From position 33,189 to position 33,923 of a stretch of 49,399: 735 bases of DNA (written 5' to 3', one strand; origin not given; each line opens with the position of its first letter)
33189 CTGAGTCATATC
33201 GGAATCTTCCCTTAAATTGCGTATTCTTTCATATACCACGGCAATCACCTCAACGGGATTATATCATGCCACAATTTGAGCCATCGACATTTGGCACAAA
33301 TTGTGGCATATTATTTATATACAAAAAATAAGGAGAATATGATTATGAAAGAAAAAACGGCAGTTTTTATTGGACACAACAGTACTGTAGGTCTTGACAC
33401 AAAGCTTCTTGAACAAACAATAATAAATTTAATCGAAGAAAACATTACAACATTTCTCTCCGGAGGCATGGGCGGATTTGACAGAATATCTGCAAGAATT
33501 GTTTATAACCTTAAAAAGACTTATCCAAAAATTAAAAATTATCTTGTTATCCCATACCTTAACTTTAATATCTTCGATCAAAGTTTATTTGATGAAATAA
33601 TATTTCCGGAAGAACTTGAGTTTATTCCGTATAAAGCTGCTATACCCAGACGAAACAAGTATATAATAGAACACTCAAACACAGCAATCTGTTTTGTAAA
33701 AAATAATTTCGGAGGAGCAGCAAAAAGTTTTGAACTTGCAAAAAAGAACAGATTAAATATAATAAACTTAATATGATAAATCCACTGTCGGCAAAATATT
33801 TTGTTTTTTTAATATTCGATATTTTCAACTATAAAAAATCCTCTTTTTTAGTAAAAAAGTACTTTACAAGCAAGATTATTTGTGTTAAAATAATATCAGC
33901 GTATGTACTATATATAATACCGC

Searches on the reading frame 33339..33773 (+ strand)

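Call 8: search_protein_families(library=pfam, proteins=[window:33339-33773:+], max_evalue=10)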
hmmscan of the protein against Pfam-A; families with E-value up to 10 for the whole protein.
window:33339-33773:+ (145 aa): 1 family
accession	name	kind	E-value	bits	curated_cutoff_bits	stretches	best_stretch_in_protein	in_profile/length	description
PF06908.16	YpsA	-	9e-12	45.7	27.7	1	21-131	25-145/168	YspA SLOG family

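Call 9: search_protein_families(library=ncbifam, proteins=[window:33339-33773:+], max_evalue=10)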
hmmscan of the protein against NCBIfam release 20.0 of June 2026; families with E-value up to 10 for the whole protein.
window:33339-33773:+ (145 aa): 1 family
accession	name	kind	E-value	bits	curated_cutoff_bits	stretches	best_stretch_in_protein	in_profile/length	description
NF010181.0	PRK13660.1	equivalog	2.3e-07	31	165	1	14-129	21-146/182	hypothetical protein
